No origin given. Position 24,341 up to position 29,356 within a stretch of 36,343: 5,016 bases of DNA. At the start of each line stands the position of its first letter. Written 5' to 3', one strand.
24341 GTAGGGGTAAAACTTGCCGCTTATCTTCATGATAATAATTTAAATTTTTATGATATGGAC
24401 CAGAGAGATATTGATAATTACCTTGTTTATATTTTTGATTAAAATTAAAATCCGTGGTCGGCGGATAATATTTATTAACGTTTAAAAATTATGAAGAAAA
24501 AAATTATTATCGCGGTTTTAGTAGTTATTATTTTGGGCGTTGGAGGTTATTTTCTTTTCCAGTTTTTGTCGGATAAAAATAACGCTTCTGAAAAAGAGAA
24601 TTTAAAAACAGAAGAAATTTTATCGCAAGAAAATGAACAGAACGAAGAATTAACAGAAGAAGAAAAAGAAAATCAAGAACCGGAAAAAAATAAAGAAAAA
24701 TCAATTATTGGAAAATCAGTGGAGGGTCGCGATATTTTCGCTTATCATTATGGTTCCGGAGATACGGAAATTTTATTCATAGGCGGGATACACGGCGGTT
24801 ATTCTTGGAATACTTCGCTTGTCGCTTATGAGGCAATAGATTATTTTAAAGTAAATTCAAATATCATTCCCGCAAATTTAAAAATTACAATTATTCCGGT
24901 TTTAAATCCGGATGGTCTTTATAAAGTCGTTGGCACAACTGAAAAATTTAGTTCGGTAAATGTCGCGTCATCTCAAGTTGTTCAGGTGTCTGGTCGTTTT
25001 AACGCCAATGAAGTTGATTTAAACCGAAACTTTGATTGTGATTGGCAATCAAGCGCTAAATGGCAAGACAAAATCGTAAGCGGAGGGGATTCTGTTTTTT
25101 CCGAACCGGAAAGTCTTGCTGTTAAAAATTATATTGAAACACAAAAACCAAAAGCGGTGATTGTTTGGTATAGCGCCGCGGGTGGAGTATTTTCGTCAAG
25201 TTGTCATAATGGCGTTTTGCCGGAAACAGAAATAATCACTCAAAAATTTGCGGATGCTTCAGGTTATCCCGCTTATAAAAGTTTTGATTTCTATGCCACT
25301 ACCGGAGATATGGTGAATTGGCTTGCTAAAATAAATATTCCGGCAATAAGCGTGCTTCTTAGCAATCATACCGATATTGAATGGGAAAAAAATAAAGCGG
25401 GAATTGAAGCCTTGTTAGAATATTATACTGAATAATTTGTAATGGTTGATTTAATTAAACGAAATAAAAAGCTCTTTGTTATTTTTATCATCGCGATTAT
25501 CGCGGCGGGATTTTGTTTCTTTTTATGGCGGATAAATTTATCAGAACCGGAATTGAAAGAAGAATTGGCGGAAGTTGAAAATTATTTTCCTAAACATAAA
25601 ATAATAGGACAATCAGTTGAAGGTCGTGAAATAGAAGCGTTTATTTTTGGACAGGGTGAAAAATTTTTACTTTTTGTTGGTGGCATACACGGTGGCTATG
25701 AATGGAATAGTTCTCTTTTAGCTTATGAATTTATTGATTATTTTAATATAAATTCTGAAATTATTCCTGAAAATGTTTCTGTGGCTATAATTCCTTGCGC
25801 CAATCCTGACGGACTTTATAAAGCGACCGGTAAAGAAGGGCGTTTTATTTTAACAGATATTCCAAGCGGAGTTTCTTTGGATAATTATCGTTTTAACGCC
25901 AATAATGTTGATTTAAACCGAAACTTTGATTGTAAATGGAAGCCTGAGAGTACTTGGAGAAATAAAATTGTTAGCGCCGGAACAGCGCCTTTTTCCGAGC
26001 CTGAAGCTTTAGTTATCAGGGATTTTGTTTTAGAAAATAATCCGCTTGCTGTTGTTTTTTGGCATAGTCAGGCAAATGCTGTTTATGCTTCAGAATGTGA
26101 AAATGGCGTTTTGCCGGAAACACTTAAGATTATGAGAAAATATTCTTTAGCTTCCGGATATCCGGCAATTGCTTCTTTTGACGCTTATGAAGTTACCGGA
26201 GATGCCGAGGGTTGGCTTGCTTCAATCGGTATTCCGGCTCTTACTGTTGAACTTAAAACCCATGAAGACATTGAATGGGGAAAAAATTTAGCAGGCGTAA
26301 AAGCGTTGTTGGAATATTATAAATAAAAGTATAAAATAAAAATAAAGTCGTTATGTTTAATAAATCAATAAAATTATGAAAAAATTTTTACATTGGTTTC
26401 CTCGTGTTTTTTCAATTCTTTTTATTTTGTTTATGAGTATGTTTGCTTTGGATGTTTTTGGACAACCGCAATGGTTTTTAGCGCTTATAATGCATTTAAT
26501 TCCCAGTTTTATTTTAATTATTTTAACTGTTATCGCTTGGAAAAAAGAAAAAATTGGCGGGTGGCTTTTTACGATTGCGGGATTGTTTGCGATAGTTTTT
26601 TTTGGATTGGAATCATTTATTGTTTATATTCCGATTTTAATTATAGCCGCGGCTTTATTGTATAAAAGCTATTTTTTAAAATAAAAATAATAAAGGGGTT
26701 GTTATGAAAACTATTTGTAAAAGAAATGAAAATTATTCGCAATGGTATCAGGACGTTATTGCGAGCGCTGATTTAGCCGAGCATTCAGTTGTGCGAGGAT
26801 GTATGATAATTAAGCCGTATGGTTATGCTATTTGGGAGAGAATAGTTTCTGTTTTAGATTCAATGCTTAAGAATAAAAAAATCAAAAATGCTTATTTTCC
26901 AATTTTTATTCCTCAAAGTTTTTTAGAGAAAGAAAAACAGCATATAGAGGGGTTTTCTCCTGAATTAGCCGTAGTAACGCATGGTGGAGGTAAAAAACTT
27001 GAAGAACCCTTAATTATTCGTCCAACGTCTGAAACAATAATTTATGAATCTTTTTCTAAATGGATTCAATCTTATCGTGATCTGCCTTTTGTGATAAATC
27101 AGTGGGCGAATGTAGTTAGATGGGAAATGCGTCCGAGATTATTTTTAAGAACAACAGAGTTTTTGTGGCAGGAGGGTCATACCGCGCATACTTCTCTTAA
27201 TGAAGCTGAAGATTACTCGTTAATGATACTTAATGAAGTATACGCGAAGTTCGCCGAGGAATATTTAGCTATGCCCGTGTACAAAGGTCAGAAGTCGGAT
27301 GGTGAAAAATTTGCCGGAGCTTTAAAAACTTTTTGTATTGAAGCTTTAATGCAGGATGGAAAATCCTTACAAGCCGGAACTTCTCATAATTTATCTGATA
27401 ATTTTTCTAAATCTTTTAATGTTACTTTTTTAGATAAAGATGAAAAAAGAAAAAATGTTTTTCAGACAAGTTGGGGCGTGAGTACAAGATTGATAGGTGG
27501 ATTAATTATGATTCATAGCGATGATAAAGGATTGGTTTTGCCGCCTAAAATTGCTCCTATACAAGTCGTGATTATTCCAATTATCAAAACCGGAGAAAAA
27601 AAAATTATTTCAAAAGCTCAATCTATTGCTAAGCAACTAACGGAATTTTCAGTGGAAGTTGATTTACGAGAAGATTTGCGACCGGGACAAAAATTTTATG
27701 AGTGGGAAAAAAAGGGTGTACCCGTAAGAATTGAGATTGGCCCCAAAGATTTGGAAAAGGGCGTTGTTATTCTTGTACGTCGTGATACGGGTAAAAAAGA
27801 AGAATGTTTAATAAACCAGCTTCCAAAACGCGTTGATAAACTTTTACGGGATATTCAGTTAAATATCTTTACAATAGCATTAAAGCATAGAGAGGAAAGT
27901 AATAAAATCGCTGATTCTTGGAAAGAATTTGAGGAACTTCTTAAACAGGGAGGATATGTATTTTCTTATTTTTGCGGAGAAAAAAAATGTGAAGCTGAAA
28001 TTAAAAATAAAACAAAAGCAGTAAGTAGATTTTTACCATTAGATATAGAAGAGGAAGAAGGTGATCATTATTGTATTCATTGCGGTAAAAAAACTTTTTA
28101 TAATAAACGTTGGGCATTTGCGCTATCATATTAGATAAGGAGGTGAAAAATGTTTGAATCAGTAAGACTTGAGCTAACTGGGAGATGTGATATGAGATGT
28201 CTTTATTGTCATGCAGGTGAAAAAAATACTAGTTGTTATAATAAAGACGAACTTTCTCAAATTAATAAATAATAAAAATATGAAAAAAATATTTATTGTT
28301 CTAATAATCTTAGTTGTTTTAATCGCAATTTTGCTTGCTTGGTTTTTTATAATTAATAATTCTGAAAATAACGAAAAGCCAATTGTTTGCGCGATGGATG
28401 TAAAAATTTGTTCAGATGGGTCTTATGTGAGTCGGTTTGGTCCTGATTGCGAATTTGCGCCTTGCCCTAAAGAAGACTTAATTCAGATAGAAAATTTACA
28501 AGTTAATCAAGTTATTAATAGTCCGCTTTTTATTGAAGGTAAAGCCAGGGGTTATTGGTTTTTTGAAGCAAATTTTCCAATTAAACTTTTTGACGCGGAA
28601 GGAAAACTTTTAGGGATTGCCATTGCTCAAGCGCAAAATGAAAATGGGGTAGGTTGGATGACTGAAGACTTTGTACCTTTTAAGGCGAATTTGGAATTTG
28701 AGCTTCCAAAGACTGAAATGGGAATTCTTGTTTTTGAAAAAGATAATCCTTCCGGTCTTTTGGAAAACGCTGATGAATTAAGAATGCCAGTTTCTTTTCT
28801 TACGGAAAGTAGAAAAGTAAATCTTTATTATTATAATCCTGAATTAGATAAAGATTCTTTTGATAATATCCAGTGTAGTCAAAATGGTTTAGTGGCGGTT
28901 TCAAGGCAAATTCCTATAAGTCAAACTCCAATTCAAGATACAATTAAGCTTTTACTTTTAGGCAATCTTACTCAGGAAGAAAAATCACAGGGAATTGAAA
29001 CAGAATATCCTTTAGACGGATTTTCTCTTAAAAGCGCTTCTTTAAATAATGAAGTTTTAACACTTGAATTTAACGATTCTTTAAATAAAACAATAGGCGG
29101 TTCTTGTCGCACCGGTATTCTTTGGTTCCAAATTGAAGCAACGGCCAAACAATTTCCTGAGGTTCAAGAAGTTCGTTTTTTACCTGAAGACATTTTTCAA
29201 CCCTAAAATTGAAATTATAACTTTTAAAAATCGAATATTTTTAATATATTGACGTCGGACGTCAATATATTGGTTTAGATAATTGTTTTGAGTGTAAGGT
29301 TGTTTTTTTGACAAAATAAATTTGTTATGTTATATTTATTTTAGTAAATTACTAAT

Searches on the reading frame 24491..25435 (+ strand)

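Call 33: search_protein_families(library=pfam, proteins=[window:24491-25435:+], max_evalue=0.001)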
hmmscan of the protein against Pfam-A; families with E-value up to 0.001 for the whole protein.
window:24491-25435:+ (314 aa): 2 families
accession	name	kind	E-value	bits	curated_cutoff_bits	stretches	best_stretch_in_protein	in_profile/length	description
PF00246.29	Peptidase_M14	-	7.5e-18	65.6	21.6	1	69-247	17-203/286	Zinc carboxypeptidase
PF12685.13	SpoIIIAH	-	1e-05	26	30.6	1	2-69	1-70/191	SpoIIIAH-like protein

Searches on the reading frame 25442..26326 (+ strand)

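Call 33: search_protein_families(library=pfam, proteins=[window:25442-26326:+], max_evalue=0.001)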
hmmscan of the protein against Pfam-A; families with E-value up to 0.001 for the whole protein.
window:25442-26326:+ (294 aa): 1 family
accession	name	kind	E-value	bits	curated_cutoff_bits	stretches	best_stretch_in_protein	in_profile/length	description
PF00246.29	Peptidase_M14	-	7.7e-22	78.7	21.6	1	52-219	18-196/286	Zinc carboxypeptidase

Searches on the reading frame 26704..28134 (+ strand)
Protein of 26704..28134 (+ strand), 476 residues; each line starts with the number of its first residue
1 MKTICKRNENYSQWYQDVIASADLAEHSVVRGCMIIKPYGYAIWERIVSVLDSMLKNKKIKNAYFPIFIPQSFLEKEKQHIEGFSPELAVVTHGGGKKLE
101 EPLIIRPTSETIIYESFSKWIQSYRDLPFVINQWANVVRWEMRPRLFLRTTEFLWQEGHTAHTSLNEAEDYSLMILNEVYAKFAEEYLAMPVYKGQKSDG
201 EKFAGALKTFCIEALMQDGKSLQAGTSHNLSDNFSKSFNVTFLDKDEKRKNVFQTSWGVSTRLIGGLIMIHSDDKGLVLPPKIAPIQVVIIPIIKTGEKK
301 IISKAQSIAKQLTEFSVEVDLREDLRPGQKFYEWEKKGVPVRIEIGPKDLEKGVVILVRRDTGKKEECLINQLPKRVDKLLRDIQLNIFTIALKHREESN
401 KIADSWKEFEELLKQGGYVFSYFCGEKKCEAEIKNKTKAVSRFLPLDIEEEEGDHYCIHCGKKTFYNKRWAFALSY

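Call 33: search_protein_families(library=pfam, proteins=[window:26704-28134:+], max_evalue=0.001)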
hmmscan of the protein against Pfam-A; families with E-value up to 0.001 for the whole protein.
window:26704-28134:+ (476 aa): 3 families
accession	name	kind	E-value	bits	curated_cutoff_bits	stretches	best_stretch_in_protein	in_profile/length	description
PF03129.25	HGTP_anticodon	-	3.1e-19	69.4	21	1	287-379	1-93/94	Anticodon binding domain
PF00587.30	tRNA-synt_2b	-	1.7e-17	64.5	29.3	1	99-267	7-175/179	tRNA synthetase class II core domain (G, H, P, S and T)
PF09180.16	ProRS-C_1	-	2e-15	57.1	31.5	1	406-476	1-71/71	Prolyl-tRNA synthetase, C-terminal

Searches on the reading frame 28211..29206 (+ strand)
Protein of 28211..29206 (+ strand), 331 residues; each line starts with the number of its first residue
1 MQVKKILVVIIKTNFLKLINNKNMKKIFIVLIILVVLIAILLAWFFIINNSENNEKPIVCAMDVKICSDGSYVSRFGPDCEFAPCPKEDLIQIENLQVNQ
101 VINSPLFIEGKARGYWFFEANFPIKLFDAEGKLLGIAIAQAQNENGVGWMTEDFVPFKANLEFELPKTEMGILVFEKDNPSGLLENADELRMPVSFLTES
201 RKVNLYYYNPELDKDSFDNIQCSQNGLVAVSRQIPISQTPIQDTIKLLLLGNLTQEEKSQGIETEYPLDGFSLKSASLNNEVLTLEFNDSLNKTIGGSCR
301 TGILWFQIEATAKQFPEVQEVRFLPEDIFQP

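Call 33: search_protein_families(library=pfam, proteins=[window:28211-29206:+], max_evalue=0.001)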
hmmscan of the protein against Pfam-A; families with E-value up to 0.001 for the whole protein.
window:28211-29206:+ (331 aa): 2 families
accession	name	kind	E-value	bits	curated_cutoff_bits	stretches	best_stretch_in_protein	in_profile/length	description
PF10648.15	Gmad2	-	2.3e-07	31.5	25.7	1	91-180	2-82/86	Immunoglobulin-like domain of bacterial spore germination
PF10646.14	Germane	-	7e-07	30.3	23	1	205-324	2-110/117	Sporulation and spore germination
